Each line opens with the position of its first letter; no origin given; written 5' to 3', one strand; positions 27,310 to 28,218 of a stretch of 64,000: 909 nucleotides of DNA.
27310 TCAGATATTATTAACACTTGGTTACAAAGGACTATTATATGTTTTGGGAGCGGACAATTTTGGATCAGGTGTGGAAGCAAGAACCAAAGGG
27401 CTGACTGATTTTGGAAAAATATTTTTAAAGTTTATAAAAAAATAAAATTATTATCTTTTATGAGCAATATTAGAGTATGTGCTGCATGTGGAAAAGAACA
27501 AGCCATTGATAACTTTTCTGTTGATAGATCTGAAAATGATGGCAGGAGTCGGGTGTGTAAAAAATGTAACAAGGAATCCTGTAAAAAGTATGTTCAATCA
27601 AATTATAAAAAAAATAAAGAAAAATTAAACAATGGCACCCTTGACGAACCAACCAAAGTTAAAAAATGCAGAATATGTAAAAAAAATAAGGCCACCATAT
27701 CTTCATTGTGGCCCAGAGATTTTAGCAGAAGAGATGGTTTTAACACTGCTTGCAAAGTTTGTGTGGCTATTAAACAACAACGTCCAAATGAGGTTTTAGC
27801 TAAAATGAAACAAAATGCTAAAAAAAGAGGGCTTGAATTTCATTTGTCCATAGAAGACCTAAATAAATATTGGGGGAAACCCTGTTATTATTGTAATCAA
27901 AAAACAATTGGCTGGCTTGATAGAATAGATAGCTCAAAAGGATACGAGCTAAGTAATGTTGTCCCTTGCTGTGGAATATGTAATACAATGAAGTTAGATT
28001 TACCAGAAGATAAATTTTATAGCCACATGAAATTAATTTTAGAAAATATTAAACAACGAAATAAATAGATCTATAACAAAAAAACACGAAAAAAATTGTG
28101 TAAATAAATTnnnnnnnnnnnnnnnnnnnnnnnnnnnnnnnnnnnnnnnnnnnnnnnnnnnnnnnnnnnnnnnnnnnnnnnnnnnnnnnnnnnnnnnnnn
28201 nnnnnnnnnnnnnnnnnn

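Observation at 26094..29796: Compact 5-gene operon of predicted nuclease-fold and unknown proteins next to a tyrosine recombinase: candidate uncharacterised defence/selfish module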

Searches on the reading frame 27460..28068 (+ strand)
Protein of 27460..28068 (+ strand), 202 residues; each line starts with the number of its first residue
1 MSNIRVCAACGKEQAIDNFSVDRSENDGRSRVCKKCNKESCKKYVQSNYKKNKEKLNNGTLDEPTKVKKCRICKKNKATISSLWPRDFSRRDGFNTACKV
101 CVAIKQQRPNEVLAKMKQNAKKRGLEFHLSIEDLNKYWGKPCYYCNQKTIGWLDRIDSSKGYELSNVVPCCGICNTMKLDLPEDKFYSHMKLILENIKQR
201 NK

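Call 3: search_protein_families(library=pfam, proteins=[window:27460-28068:+], max_evalue=1)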
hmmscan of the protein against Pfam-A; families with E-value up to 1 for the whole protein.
window:27460-28068:+ (202 aa): 2 families
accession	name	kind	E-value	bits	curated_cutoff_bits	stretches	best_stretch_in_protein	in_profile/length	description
PF09297.16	Zn_ribbon_NUD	-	0.02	15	24.8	0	27-38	18-29/32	NADH pyrophosphatase zinc ribbon domain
PF06644.16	ATP11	-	0.034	14.4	22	1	37-122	66-142/271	ATP11 protein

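Call 4: search_protein_families(library=padloc, proteins=[window:27460-28068:+], max_evalue=1)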
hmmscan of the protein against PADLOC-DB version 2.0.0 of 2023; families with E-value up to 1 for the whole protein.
window:27460-28068:+ (202 aa): 0 families

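Call 5: search_protein_families(library=ncbifam, proteins=[window:27460-28068:+], max_evalue=1)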
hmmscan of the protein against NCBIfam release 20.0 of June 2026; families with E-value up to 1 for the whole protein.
window:27460-28068:+ (202 aa): 0 families

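Call 6: search_protein_families(library=phrogs, proteins=[window:27460-28068:+], max_evalue=1)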
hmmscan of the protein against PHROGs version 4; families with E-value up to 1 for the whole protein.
window:27460-28068:+ (202 aa): 15 families
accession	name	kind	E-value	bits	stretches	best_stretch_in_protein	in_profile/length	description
phrog_1035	-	DNA, RNA and nucleotide metabolism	8.2e-25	89.2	2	50-196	46-228/271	endonuclease VII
phrog_3322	-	DNA, RNA and nucleotide metabolism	1e-13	52.5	1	68-200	7-155/162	endonuclease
phrog_3118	-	DNA, RNA and nucleotide metabolism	8.7e-11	42.8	1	113-185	18-103/287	HNH endonuclease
phrog_5558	-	moron, auxiliary metabolic gene and host takeover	3.1e-09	38.2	2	5-55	66-116/130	Lar-like restriction alleviation protein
phrog_2340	-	DNA, RNA and nucleotide metabolism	6e-06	27.5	2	3-54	7-60/171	endonuclease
phrog_2633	-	DNA, RNA and nucleotide metabolism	7e-06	27.3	2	63-160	9-102/142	endonuclease VII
phrog_1400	-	moron, auxiliary metabolic gene and host takeover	2.2e-05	25.4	1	112-200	12-108/251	Srd anti-sigma factor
phrog_4592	-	moron, auxiliary metabolic gene and host takeover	0.00024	22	1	103-198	54-151/170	decoy of host sigma70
phrog_2214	-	DNA, RNA and nucleotide metabolism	0.00048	20.3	1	101-198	158-256/429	HNH endonuclease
phrog_6611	-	unknown function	0.00067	20.8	1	4-42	141-179/180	-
phrog_24058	-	unknown function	0.023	16.1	1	5-39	6-40/98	-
phrog_12813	-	unknown function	0.1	13.4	1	66-109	152-193/199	-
phrog_3740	-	unknown function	0.22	12.3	1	129-181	71-117/146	-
phrog_6591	-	DNA, RNA and nucleotide metabolism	0.48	11.3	1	12-71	55-115/124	Holliday junction resolvase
phrog_3928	-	unknown function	0.52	11.5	1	103-146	6-50/57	-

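Call 52: find_homologous_proteins(query=window:27460-28068:+, max_evalue=0.001)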
Query window:27460-28068:+ (202 aa): 58 proteins with E <= 0.001 among 157 candidates.
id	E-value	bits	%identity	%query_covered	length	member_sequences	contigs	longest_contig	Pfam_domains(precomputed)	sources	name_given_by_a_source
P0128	3.1e-133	460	100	100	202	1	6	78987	-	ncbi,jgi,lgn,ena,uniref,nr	ncbi:MAG: hypothetical protein COU29_00180 [Candidatus Magasanikbacteria bacterium CG10_big_fil_rev_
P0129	4.3e-73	263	58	97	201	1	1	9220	PF27269.1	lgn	-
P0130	6.2e-66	240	54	99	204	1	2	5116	-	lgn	-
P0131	5.3e-25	106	41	42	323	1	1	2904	-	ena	-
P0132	2.4e-24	104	37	46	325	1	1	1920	-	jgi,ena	-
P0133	1.9e-22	98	31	61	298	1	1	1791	-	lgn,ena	-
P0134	1.3e-21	95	38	75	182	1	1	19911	-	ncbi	-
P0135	2.0e-19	88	42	66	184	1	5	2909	-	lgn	-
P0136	2.6e-19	88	46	46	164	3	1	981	-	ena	-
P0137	1.1e-17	82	48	44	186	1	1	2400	-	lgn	-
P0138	1.4e-17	82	45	46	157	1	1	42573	-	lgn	-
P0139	2.8e-17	81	32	89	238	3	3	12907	-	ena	-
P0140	1.2e-16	79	41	53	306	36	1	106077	-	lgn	-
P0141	2.2e-16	78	34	99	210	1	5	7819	-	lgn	-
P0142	1.3e-15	76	37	65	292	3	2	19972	-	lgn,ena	-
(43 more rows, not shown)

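Call 53: search_solved_structures(query=window:27460-28068:+, max_evalue=1, show_alignments=2)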
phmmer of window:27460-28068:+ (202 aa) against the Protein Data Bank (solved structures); distinct sequences matched with E-value up to 1: 2.
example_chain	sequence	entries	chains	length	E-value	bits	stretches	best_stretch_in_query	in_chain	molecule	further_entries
9fcm_A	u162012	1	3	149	0.53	13.1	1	53-109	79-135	Single-domain antibody R3DC23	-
9wex_A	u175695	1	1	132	0.55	13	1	157-188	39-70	Sensor histidine kinase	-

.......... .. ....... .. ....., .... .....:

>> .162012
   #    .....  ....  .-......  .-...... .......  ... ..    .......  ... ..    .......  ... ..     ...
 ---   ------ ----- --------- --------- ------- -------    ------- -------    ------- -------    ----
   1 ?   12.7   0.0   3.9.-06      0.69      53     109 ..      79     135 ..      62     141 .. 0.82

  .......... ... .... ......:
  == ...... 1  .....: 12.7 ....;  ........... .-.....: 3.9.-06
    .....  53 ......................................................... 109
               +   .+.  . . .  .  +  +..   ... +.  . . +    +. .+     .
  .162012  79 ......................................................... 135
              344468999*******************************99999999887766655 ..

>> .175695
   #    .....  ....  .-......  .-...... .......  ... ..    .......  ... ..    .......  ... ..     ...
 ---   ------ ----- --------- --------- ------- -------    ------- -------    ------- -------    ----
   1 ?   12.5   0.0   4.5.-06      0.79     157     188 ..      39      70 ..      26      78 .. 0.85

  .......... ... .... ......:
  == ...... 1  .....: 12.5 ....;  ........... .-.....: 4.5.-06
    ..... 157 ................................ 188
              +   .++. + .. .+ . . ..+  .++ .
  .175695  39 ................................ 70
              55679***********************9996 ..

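Call 55: find_encoding_contigs(protein=P0129, flank=8000, max_places=2)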
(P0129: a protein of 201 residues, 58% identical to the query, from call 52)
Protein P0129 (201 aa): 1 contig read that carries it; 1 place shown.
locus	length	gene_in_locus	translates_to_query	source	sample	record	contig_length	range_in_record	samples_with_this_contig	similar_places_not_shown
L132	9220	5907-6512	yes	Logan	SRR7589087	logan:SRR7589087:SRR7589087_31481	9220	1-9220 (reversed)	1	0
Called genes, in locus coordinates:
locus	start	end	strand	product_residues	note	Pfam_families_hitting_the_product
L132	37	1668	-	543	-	PF00239:Resolvase, PF13408:Zn_ribbon_recom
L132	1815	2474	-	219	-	-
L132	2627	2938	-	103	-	PF04026:SpoVG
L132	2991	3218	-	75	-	-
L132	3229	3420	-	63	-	-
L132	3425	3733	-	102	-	PF18903:DUF5659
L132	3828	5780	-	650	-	-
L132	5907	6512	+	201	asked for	PF27269:YonG_N (faint)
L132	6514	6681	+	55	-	PF12728:HTH_17, PF00376:MerR (weak), PF13411:MerR_1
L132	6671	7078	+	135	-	-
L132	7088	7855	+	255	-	-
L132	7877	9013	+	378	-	PF19077:Big_13 (faint), PF09136:Glucodextran_B (weak), PF12587:DUF3761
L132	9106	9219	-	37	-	?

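Call 56: find_encoding_contigs(protein=P0130, flank=8000, max_places=2)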
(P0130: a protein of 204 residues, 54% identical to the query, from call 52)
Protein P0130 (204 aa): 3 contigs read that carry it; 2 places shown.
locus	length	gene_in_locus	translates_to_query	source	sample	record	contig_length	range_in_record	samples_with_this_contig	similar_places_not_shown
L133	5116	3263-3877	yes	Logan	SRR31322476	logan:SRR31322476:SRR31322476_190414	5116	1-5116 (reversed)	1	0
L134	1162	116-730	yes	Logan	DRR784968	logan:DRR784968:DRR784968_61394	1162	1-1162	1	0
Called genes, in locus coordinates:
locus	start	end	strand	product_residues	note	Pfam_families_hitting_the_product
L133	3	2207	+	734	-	?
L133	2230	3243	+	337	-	PF05496:RuvB_N, PF01078:Mg_chelatase (faint), PF00004:AAA, PF07728:AAA_5, PF17864:AAA_lid_4, PF05491:WHD_RuvB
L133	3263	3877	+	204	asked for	-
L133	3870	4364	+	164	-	PF18728:HEPN_AbiV (weak)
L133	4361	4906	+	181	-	PF02677:QueH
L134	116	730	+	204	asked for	-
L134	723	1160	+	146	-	?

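Call 62: find_related_loci(query=A4, collection=viral_contigs, flank=5000)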
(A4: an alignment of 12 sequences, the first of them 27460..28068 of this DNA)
Query A4 (202 aa) in viral_contigs; peptide patterns used: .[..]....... (x = any residue, [..] = any of these).
600 stretches matched a pattern (row limit reached: there are more); 546 encode a relative of the query (tblastn E <= 1e-3); the best 80 are kept; 80 distinct loci.
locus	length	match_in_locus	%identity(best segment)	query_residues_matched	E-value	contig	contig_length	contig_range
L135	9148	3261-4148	33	5-197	6e-24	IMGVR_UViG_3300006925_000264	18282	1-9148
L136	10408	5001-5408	37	68-196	9e-23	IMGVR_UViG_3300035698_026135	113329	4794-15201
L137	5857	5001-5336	43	89-202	5e-22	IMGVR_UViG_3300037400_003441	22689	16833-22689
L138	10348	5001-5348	38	88-199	5e-20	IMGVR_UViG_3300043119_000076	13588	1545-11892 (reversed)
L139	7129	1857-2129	43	107-197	8e-20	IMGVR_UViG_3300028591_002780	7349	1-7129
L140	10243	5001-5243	53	118-195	1e-19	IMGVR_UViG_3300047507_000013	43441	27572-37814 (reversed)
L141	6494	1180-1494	38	98-198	3e-19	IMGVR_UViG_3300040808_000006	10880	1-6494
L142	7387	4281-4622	37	73-197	2e-18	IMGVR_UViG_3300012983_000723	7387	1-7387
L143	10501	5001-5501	33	27-194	2e-18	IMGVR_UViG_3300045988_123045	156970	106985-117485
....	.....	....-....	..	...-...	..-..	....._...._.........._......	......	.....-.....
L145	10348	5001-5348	39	87-194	4e-18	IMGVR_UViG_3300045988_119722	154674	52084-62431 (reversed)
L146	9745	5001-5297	40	110-194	6e-18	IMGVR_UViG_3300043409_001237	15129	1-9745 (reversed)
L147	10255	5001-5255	44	114-198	1e-17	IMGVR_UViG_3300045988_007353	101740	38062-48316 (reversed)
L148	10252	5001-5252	44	116-199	1e-17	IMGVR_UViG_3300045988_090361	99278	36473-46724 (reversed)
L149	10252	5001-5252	44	116-199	1e-17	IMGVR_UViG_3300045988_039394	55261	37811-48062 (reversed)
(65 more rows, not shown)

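Call 68: find_encoding_contigs(protein=P0141, flank=5000, max_places=3)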
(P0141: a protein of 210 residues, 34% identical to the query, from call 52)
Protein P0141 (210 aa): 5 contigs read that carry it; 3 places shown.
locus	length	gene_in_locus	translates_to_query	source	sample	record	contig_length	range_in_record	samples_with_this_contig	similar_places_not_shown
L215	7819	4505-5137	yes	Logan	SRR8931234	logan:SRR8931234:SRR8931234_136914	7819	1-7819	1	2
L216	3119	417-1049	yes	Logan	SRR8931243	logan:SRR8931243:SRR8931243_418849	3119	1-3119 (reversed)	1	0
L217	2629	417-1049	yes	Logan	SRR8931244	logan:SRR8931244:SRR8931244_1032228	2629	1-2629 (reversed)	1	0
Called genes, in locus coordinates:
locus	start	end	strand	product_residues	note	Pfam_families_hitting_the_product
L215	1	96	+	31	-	?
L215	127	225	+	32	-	-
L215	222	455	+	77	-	-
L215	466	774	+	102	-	-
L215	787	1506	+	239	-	PF02954:HTH_8 (weak), PF13518:HTH_28 (faint), PF00072:Response_reg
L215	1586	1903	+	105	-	-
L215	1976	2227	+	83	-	-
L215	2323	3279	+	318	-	-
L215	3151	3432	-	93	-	-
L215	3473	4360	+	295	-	-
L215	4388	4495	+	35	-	-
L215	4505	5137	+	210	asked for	-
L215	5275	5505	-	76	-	-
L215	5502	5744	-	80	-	-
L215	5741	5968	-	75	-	-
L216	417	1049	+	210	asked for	-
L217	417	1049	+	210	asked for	-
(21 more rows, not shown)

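Call 69: find_encoding_contigs(protein=P0134, flank=5000, max_places=2)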
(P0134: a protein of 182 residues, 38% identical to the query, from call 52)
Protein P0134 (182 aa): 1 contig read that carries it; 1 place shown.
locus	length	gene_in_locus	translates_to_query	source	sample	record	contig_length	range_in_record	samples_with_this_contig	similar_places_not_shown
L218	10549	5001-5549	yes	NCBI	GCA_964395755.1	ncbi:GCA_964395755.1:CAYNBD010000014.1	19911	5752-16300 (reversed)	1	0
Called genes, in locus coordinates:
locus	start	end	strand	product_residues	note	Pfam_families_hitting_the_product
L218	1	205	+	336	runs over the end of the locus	PF01966:HD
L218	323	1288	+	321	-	PF01820:Dala_Dala_lig_N, PF01071:GARS_A (weak), PF02655:ATP-grasp_3, PF02786:CPSase_L_D2, PF02222:ATP-grasp, PF07478:Dala_Dala_lig_C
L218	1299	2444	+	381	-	PF00155:Aminotran_1_2, PF00266:Aminotran_5, PF01041:DegT_DnrJ_EryC1, PF01053:Cys_Met_Meta_PP (weak)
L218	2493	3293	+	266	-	PF08245:Mur_ligase_M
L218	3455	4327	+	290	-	PF08478:POTRA_1 (weak)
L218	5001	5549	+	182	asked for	-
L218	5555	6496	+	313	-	PF02899:Phage_int_SAM_1, PF13102:Phage_int_SAM_5 (weak), PF13495:Phage_int_SAM_4 (faint), PF00589:Phage_integrase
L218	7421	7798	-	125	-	-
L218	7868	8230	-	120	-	PF05635:23S_rRNA_IVP, PF22296:bAvd (weak)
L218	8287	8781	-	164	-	PF07963:N_methyl (weak)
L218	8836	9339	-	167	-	PF07963:N_methyl, PF08334:T2SSG, PF22434:PilW_C (faint)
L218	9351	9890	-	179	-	PF07963:N_methyl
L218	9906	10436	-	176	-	PF07963:N_methyl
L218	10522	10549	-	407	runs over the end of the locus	PF01551:Peptidase_M23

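Call 72: search_solved_structures(query=A4, max_evalue=10, show_alignments=2)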
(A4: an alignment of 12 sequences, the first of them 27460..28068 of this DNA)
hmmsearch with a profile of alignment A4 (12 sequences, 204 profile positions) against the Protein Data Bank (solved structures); distinct sequences matched with E-value up to 10: 10.
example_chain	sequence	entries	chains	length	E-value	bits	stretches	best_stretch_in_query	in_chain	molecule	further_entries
3ldy_A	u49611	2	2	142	5.2e-06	29.7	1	109-177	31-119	restriction endonuclease PacI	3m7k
4h9d_A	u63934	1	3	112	0.00014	25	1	131-184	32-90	HNH endonuclease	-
4ogc_A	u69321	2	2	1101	0.014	18.4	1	93-186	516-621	HNH endonuclease domain protein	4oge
9lgi_A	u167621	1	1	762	0.015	18.4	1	124-182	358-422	HNH nuclease domain-containing protein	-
9k32_A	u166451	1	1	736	0.021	17.9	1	126-177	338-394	HNH nuclease domain-containing protein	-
8d2k_A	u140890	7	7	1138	0.33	14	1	126-189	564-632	CRISPR-associated endonuclease, Csn1 family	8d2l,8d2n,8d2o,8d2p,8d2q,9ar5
9k31_A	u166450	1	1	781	0.7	12.9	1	133-177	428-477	YnpsCas9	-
8rz0_A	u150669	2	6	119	2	11.4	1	29-121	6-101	RH5-34EM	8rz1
2luy_A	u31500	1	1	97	2.7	11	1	6-41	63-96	Meiotic chromosome segregation protein P8B7.28c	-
3fc3_A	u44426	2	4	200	5.3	10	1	4-53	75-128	Restriction endonuclease Hpy99I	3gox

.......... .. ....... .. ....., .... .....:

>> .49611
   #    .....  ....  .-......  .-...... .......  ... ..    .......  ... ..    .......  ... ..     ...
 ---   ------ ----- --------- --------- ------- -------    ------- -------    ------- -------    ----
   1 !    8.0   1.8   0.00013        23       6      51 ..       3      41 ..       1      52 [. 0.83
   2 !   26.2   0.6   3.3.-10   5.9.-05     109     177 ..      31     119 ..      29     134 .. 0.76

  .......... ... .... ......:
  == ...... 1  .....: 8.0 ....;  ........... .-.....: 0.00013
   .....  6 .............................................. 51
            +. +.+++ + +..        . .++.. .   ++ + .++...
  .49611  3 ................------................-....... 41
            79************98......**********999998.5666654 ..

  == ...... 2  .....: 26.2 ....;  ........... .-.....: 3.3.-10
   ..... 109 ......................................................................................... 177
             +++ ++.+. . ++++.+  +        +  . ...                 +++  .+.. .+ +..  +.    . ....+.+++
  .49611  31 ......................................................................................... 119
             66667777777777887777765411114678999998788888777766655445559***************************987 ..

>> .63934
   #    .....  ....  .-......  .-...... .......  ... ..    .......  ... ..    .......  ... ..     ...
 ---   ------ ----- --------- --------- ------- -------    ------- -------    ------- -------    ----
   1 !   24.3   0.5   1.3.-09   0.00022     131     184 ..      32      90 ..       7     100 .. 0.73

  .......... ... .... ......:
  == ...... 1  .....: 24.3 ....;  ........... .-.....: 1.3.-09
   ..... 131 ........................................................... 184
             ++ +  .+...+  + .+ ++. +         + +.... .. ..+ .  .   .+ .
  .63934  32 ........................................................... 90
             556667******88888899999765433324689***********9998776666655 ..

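Call 88: search_protein_families(library=pfam, proteins=[L133:3870-4364:+, L132:3828-5780:-, L132:1815-2474:-], max_evalue=0.01)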
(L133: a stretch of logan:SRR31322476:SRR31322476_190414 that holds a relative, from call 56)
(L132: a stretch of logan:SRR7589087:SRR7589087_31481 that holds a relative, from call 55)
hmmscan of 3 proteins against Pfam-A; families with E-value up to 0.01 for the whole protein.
L133:3870-4364:+ (164 aa): 1 family
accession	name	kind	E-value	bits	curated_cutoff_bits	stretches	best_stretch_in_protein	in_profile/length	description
PF18728.6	HEPN_AbiV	-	1.3e-07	32.4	27.1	1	13-140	2-145/155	AbiV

L132:3828-5780:- (650 aa): 0 families

L132:1815-2474:- (219 aa): 0 families
